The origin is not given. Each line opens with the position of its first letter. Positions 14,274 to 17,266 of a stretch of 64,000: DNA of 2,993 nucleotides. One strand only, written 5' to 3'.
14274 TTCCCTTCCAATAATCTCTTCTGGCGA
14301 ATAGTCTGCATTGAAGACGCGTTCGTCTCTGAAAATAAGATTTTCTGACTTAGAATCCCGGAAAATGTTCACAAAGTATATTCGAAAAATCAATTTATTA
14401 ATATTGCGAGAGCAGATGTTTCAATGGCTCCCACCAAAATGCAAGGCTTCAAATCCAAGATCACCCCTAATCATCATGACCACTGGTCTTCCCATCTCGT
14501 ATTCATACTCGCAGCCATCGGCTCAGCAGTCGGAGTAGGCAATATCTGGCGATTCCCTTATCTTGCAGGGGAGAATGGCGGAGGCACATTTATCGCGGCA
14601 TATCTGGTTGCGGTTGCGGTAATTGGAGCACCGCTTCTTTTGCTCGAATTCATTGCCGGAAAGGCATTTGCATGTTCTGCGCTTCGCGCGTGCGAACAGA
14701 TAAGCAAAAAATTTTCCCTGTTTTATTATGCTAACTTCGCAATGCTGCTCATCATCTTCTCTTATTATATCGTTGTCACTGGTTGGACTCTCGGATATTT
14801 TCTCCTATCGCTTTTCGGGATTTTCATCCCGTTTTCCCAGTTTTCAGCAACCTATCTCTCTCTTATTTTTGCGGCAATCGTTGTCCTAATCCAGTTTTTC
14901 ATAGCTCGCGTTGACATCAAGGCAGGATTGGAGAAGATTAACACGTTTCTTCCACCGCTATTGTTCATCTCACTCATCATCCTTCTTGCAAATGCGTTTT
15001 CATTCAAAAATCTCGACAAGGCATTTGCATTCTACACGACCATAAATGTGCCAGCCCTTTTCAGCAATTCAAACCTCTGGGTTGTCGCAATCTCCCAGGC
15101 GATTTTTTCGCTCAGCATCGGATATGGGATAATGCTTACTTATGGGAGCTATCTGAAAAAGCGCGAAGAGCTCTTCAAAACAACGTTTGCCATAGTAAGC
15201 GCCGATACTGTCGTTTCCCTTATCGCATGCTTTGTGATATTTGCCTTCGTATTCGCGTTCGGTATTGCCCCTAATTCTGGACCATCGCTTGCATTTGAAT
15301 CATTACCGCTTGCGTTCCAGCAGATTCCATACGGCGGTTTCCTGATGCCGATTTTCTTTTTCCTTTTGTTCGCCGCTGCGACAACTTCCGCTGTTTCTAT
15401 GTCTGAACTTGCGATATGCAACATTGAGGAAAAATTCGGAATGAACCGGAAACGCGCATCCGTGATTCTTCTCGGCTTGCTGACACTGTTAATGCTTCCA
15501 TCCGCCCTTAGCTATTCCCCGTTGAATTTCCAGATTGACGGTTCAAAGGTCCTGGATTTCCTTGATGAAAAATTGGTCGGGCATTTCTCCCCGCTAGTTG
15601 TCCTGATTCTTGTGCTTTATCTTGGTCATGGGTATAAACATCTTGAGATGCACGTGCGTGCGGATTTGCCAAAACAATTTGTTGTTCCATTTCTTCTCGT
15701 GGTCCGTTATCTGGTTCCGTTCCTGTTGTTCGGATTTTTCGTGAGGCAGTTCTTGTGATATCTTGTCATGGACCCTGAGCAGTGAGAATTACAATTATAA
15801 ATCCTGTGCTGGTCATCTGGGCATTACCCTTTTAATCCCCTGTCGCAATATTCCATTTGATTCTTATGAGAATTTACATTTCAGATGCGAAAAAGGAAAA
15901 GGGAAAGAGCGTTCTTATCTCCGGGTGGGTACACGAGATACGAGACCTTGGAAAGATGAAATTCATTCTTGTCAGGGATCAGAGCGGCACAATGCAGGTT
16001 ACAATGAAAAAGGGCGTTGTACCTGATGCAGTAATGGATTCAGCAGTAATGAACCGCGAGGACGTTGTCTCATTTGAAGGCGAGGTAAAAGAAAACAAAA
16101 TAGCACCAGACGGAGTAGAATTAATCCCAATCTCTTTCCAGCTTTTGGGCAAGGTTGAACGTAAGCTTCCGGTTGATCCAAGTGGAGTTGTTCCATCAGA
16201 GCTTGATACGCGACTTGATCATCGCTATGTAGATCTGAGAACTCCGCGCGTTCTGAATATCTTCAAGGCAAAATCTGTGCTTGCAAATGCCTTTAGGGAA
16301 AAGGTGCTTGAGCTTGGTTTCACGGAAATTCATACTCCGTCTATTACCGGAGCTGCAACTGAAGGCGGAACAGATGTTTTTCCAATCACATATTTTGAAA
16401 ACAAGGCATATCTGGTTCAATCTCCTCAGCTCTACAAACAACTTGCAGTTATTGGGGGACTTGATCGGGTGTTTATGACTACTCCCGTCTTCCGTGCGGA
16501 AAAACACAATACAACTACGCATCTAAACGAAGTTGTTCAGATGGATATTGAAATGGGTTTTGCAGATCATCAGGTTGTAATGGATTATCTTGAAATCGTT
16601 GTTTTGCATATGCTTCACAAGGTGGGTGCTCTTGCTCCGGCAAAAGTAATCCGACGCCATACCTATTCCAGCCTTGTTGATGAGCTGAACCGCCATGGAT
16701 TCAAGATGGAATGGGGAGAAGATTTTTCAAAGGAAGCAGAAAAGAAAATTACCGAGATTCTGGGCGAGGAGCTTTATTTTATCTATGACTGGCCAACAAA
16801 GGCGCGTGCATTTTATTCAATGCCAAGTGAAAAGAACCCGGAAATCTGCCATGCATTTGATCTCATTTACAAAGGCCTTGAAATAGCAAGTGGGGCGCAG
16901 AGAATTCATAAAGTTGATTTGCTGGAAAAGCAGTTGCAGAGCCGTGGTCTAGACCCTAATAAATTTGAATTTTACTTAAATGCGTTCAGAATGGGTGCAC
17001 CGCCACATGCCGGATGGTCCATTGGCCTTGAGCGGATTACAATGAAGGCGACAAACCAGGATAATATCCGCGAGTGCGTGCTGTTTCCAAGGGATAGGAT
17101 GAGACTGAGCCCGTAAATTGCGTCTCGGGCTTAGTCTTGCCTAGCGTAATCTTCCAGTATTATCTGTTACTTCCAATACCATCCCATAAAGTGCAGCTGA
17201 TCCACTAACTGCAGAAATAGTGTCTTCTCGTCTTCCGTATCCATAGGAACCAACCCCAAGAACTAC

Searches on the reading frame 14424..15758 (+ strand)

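Call 34: search_protein_families(library=pfam, proteins=[window:14424-15758:+], max_evalue=0.0001)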
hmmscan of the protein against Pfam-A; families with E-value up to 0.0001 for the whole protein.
window:14424-15758:+ (444 aa): 1 family
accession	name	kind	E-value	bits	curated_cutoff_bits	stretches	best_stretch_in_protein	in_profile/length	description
PF00209.24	SNF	-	1.1e-45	156.8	27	2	19-139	2-121/524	Sodium:neurotransmitter symporter family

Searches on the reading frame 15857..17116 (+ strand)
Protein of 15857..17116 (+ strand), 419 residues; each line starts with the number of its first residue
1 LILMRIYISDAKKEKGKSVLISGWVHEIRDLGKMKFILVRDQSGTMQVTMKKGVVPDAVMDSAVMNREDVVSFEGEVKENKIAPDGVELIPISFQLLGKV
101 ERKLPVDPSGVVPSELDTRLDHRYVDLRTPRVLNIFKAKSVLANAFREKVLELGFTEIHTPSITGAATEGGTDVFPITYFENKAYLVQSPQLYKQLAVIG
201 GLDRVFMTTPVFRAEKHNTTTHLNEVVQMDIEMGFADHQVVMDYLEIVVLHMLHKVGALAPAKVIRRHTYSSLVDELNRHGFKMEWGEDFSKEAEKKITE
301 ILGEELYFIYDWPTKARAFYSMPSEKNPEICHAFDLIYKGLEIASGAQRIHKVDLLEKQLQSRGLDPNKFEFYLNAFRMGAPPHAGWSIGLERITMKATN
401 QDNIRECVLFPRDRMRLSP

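Call 34: search_protein_families(library=pfam, proteins=[window:15857-17116:+], max_evalue=0.0001)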
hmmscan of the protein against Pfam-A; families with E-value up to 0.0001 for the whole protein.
window:15857-17116:+ (419 aa): 2 families
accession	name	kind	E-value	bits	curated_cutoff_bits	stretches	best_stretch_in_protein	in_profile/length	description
PF00152.25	tRNA-synt_2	-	5.9e-80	269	25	1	117-413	3-307/308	tRNA synthetases class II (D, K and N)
PF01336.31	tRNA_anti-codon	-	1.4e-12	47.8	27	1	19-95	1-73/75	OB-fold nucleic acid binding domain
